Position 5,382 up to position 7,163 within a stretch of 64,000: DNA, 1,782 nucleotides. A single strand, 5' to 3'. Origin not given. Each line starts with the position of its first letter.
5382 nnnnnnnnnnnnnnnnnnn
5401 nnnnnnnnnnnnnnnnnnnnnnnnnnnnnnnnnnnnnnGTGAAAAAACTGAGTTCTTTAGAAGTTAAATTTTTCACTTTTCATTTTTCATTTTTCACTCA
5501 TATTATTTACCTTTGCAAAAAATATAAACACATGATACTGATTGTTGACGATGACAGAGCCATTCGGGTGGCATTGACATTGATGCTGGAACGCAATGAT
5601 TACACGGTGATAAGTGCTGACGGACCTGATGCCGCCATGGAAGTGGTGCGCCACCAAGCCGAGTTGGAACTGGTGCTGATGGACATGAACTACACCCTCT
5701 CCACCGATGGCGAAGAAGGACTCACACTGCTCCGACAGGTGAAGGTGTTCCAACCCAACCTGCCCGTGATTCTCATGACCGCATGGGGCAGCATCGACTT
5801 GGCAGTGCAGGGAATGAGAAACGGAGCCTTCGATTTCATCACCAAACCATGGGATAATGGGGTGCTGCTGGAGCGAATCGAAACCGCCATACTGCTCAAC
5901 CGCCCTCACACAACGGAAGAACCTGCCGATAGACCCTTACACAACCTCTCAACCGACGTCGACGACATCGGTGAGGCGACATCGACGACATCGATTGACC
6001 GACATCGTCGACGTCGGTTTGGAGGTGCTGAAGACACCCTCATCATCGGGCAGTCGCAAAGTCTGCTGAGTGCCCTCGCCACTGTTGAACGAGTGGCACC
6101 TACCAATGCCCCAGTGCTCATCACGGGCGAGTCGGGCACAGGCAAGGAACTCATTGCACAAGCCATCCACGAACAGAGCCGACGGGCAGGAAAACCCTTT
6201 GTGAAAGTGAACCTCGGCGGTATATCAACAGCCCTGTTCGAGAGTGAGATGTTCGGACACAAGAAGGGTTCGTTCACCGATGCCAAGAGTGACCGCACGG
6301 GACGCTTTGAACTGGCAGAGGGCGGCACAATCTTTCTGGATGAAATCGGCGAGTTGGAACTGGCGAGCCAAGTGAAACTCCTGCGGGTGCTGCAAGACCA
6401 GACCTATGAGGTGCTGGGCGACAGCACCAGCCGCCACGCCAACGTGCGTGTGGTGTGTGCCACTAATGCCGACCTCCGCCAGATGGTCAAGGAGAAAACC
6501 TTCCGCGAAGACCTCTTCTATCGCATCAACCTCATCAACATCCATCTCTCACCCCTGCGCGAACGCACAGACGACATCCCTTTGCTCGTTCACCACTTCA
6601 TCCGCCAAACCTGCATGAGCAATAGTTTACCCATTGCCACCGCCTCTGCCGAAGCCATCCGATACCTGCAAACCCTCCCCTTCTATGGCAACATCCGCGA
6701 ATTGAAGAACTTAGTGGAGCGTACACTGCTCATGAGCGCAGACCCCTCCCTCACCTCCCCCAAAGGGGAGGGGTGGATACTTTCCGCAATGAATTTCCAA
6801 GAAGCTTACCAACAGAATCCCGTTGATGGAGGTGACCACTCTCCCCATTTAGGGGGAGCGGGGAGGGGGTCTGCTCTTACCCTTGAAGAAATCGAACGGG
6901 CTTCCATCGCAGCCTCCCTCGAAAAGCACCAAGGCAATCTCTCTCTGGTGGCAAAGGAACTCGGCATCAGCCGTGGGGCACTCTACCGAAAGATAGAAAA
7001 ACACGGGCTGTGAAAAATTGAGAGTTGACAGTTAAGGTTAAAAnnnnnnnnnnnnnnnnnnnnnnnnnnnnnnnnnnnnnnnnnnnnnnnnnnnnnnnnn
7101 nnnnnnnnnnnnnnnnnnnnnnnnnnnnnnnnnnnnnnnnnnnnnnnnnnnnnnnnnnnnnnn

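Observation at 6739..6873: Same element, 135 bp (45 codons), in frame in the AAA+/HTH linker of the sigma-54 regulator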

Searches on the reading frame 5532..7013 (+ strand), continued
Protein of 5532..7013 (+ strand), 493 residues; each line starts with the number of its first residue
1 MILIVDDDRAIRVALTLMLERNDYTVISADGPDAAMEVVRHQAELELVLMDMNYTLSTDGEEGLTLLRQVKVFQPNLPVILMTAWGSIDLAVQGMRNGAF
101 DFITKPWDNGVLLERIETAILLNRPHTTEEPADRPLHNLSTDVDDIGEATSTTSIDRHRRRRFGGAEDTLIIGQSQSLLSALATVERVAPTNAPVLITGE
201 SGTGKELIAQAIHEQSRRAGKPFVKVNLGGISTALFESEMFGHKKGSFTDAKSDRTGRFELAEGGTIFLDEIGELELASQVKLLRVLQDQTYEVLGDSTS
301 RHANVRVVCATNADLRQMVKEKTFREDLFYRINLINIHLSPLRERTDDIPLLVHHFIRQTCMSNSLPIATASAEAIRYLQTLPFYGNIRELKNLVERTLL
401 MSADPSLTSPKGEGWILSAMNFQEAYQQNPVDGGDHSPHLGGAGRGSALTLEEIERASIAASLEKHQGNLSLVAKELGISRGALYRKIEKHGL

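Call 22: find_encoding_contigs(protein=P0065, flank=10000, max_places=1)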
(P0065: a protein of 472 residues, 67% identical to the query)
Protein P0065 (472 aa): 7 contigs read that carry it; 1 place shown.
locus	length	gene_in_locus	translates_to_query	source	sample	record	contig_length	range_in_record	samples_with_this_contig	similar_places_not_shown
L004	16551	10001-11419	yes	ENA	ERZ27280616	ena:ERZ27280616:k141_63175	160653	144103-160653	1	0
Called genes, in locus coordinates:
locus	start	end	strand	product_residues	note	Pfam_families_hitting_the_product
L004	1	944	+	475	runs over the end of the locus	PF12704:MacB_PCD, PF02687:FtsX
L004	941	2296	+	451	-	PF12704:MacB_PCD (weak), PF02687:FtsX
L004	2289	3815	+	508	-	PF02321:OEP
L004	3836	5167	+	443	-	PF25975:CzcB_C (faint)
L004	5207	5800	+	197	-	PF04542:Sigma70_r2, PF08281:Sigma70_r4_2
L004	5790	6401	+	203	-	-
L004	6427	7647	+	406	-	-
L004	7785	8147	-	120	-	-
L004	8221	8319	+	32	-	-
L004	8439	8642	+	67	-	PF13560:HTH_31 (weak), PF01381:HTH_3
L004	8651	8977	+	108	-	PF13657:Couple_hipA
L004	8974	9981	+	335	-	PF07804:HipA_C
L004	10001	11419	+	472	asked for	PF00072:Response_reg, PF00158:Sigma54_activat, PF14532:Sigma54_activ_2, PF00004:AAA, PF07728:AAA_5 (weak), PF25601:AAA_lid_14, PF02954:HTH_8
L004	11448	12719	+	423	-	PF02518:HATPase_c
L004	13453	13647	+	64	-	PF01165:Ribosomal_S21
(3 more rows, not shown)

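Call 23: find_encoding_contigs(protein=P0109, flank=10000, max_places=1)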
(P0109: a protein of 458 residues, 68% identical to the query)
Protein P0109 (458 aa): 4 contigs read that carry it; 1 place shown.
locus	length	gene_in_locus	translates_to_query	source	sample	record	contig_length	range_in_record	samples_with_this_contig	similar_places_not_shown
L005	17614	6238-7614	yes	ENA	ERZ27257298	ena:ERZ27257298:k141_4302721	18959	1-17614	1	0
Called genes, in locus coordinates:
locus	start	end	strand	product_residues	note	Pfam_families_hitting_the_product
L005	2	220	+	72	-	?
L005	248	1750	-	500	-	PF04616:Glyco_hydro_43, PF00754:F5_F8_type_C, PF22633:F5_F8_type_C_2 (weak)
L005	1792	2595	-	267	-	PF06977:SdiA-regulated (faint)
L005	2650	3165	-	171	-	PF02525:Flavodoxin_2, PF03358:FMN_red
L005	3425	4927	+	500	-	PF02321:OEP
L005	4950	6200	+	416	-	-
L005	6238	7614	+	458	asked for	PF00072:Response_reg, PF00158:Sigma54_activat, PF14532:Sigma54_activ_2, PF00004:AAA, PF07728:AAA_5 (weak), PF25601:AAA_lid_14, PF02954:HTH_8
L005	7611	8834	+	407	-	PF00672:HAMP (weak), PF02518:HATPase_c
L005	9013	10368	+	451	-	PF12704:MacB_PCD, PF02687:FtsX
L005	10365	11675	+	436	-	PF12704:MacB_PCD, PF02687:FtsX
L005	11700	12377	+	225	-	PF00005:ABC_tran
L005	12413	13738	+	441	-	PF12704:MacB_PCD, PF02687:FtsX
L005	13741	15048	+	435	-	PF12704:MacB_PCD, PF02687:FtsX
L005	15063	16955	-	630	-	PF28584:GH_cat, PF27250:SSO3021_2nd, PF28585:GH_C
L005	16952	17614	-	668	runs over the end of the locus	?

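Call 24: find_encoding_contigs(protein=P0012, flank=10000, max_places=1)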
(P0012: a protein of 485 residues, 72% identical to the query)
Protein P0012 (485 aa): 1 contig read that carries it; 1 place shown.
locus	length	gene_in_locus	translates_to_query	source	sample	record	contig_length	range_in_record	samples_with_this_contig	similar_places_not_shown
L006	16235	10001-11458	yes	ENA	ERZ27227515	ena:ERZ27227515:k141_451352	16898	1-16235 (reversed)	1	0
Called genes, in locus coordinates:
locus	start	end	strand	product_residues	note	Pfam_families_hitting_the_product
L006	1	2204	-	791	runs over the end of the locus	PF02230:Abhydrolase_2 (weak), PF03629:SASA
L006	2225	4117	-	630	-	PF00150:Cellulase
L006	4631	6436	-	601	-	PF04024:PspC (weak), PF22571:LiaI-LiaF-TM_PspC (weak)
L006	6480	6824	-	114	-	PF03551:PadR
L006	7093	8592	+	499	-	PF02321:OEP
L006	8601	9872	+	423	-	-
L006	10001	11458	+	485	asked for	PF00072:Response_reg, PF00158:Sigma54_activat, PF14532:Sigma54_activ_2, PF00004:AAA (weak), PF07728:AAA_5 (weak), PF25601:AAA_lid_14, PF02954:HTH_8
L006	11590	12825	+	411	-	PF00672:HAMP (faint), PF13188:PAS_8 (weak), PF02518:HATPase_c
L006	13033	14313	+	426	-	PF12704:MacB_PCD, PF02687:FtsX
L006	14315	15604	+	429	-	PF02687:FtsX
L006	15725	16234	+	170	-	?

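Call 31: search_protein_families(library=pfam, proteins=[window:5532-7013:+])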
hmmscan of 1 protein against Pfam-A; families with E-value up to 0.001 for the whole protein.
window:5532-7013:+ (493 aa): 9 families
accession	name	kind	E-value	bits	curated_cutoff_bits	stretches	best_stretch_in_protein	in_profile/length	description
PF00158.32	Sigma54_activat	-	2e-68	229.8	20.2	1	171-338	1-168/168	Sigma-54 interaction domain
PF00072.30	Response_reg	-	1.4e-22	80.4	30.2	1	2-117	1-111/111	Response regulator receiver domain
PF14532.12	Sigma54_activ_2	-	4.1e-21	76.1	25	1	173-342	2-138/138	Sigma-54 interaction domain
PF25601.1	AAA_lid_14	-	3.8e-18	65.5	27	1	343-408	1-66/87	AAA+ ATPase lid domain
PF02954.25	HTH_8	-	2.7e-12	46.6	22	1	450-490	1-41/42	Bacterial regulatory protein, Fis family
PF00004.35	AAA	-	7e-09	36.7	21.2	1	195-329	1-123/131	ATPase family associated with various cellular activities (AAA)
PF07728.20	AAA_5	-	3.1e-07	30.9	22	1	194-313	1-123/139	AAA domain (dynein-related subfamily)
PF18024.7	HTH_50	-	7.6e-05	22.8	27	1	451-493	8-49/50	Helix-turn-helix domain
PF03709.21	OKR_DC_1_N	-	0.00088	20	29.3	0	17-84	11-71/111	Orn/Lys/Arg decarboxylase, N-terminal domain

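Call 32: search_protein_families(library=pfam, proteins=[P0109], max_evalue=0.01)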
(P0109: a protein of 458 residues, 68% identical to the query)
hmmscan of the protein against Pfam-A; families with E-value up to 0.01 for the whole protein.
P0109 (458 aa): 11 families
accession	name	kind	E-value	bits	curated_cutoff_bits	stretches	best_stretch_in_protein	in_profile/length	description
PF00158.32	Sigma54_activat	-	1e-70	237.2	20.2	1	150-317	1-168/168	Sigma-54 interaction domain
PF00072.30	Response_reg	-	1.6e-21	77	30.2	1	2-117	1-111/111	Response regulator receiver domain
PF25601.1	AAA_lid_14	-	2.4e-21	75.8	27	1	322-400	1-78/87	AAA+ ATPase lid domain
PF14532.12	Sigma54_activ_2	-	1.4e-20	74.4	25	1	151-321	1-138/138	Sigma-54 interaction domain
PF02954.25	HTH_8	-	2.3e-11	43.6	22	1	415-455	1-41/42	Bacterial regulatory protein, Fis family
PF00004.35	AAA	-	8.2e-09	36.4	21.2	1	174-309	1-124/131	ATPase family associated with various cellular activities (AAA)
PF07728.20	AAA_5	-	1.7e-07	31.7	22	1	174-292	2-123/139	AAA domain (dynein-related subfamily)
PF18024.7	HTH_50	-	0.00055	20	27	1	416-456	8-47/50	Helix-turn-helix domain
PF13191.12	AAA_16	-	0.0012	19.9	32.6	1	155-199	7-52/167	AAA ATPase domain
PF13245.12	AAA_19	-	0.0026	18.4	25.1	0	170-276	10-125/134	AAA domain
PF03266.21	NTPase_1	-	0.0059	16.9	23.9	0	241-260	94-113/168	NTPase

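Call 91: predict_structure(alignment_id=A1)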
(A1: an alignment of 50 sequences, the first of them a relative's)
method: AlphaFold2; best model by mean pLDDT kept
length: 493 residues; sequences in the alignment: 50
mean_pLDDT: 72.4   pTM: 0.47
mean pLDDT of the five models: 72.4, 70.2, 70.2, 61.0, 60.5
residues with pLDDT >= 90: 64; 70-90: 267; 50-70: 87; < 50: 75
segments of 3 or more residues with pLDDT < 50: 126-170, 244-254, 430-448
pLDDT, mean of each block of 10 residues (from residue 1): 92 92 92 91 92 72 89 90 68 77 78 80 52 31 29 29 33 64 83 83 81 85 83 71 47 59 87 76 68 62 82 74 62 76 77 86 82 89 71 86 60 72 77 32 39 85 90 84 88 85
secondary structure, 60 per line:
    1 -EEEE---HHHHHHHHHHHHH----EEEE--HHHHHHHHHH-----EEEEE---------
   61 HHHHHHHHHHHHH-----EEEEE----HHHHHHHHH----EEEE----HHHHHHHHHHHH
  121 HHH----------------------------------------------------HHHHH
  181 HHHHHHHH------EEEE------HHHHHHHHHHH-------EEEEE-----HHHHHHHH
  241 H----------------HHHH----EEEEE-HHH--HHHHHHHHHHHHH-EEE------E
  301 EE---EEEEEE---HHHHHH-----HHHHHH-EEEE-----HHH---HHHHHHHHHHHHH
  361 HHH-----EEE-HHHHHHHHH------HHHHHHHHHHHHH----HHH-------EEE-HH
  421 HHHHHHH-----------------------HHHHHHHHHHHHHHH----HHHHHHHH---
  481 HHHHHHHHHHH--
elements in order: E2-5 H9-21 E26-29 H32-41 E47-51 H61-73 E79-83 H88-96 E101-104 H109-123 H176-188 E195-198 H205-215 E223-227 H233-241 H258-261 E266-270 H277-289 E291-293 E300-302 E306-311 H315-320 H326-331 E333-336 H348-363 E369-371 H373-381 H388-400 E415-417 H419-427 H451-465 H470-477 H481-491

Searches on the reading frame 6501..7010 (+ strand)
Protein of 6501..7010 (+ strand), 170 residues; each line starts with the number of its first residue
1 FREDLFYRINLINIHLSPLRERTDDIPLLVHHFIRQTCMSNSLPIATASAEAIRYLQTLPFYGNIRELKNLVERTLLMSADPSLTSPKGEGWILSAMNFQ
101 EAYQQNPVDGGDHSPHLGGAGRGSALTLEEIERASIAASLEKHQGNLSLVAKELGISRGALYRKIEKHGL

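Call 32: search_protein_families(library=pfam, proteins=[window:6501-7010:+], max_evalue=0.01)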
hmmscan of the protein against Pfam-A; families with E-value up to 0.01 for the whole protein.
seq(170 aa): 3 families
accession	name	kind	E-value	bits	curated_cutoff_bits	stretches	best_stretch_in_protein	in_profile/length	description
PF25601.1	AAA_lid_14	-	6.8e-19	67.9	27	1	20-85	1-66/87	AAA+ ATPase lid domain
PF02954.25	HTH_8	-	7.8e-13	48.4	22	1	127-167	1-41/42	Bacterial regulatory protein, Fis family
PF18024.7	HTH_50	-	7.2e-06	26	27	1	128-170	8-49/50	Helix-turn-helix domain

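Call 33: search_solved_structures(query=window:6501-7010:+, show_alignments=4, max_evalue=0.00001)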
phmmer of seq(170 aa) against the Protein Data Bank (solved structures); distinct sequences matched with E-value up to 0.00001: 34.
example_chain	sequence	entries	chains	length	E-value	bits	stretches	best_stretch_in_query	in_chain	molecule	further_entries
4l4u_A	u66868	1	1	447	4.9e-18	68.9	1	1-80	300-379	Transcriptional regulator (NtrC family)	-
1ojl_A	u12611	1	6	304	2.4e-17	66.7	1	1-79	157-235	TRANSCRIPTIONAL REGULATORY PROTEIN ZRAR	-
1ny6_A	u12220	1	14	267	2e-15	60.4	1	1-80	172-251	transcriptional regulator (NtrC family)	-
4ly6_A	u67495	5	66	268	2e-15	60.4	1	1-80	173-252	Transcriptional regulator (NtrC family)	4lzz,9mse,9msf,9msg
3m0e_A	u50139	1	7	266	2.1e-15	60.4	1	1-80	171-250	Transcriptional regulator (NtrC family)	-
1ny5_A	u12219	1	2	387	3.3e-15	59.7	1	1-80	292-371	transcriptional regulator (NtrC family)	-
9qq6_C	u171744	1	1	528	2e-14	57.1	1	1-85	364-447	Nif-specific regulatory protein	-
4qhs_A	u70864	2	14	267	2.5e-14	56.9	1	1-84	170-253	Flagellar regulatory protein C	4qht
5m7n_A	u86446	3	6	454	1.1e-13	54.8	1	1-169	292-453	Nitrogen assimilation regulatory protein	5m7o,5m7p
6lua_A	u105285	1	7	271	1.7e-13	54.1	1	1-84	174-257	Flagellar regulatory protein C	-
3dzd_A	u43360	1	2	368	3.7e-13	53.1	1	1-78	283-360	Transcriptional regulator (NtrC family)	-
6luf_A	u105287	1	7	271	4.6e-13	52.8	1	1-84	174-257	Flagellar regulatory protein C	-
26jl_A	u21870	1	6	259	8e-12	48.7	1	1-79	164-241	Flagellar regulatory protein A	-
8p53_C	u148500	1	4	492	2e-11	47.4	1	1-78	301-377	Transcriptional regulator FleQ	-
6iy8_A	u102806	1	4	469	2.5e-11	47.1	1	1-83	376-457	Positive regulator CapR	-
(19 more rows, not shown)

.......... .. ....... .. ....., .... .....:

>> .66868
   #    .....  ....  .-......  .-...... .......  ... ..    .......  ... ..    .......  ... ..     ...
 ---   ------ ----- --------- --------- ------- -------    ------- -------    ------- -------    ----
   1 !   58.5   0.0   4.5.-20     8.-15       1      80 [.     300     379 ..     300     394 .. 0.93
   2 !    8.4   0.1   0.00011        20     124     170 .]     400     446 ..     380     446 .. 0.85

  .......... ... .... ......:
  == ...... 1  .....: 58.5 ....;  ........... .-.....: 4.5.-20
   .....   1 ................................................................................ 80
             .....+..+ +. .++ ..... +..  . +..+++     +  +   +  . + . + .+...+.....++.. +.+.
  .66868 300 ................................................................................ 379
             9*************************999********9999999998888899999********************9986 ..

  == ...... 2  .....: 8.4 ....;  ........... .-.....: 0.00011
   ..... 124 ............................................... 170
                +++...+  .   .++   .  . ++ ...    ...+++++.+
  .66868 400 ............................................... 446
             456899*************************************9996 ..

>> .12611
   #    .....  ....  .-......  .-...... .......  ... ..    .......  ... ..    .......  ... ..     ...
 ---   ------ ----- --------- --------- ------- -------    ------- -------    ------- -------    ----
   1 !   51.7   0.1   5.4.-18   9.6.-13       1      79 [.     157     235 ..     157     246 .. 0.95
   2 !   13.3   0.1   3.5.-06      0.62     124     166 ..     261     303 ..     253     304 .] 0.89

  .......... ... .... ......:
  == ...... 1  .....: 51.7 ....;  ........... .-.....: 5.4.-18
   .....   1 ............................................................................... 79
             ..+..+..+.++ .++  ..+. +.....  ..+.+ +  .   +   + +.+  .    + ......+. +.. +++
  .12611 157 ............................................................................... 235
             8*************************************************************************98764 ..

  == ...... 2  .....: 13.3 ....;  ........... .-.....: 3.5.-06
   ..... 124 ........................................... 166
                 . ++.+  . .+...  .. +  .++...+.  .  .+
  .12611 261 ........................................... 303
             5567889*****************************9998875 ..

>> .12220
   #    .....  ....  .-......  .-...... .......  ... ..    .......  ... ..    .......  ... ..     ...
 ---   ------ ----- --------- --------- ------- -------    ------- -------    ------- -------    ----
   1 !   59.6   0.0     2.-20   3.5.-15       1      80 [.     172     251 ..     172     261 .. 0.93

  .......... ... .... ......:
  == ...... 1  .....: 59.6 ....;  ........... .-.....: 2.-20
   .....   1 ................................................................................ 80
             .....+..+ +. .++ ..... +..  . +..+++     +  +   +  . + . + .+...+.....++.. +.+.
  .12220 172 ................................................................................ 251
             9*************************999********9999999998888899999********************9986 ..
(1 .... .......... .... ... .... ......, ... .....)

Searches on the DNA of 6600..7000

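Call 68: search_rna_families(source=window, start=6600, end=7000, threshold=evalue, max_evalue=1)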
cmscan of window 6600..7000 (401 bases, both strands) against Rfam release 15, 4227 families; matches with E-value up to 1: 3.
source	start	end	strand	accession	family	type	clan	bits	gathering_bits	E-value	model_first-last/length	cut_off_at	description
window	6741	6774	-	RF01762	whalefall-1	Gene; sRNA;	-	20.6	37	0.0055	1-56/56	no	Whalefall-1 RNA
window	6753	6810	+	RF03538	Flavi_TBFV_CRE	Cis-reg;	-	20.6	60.5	0.69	1-106/106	no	Tick-borne Flavivirus 3' UTR cis-acting replication element (CRE)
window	6819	6868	+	RF01276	sR53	Gene; snRNA; snoRNA; CD-box;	-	18.6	49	0.042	1-60/60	no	Small nucleolar RNA sR53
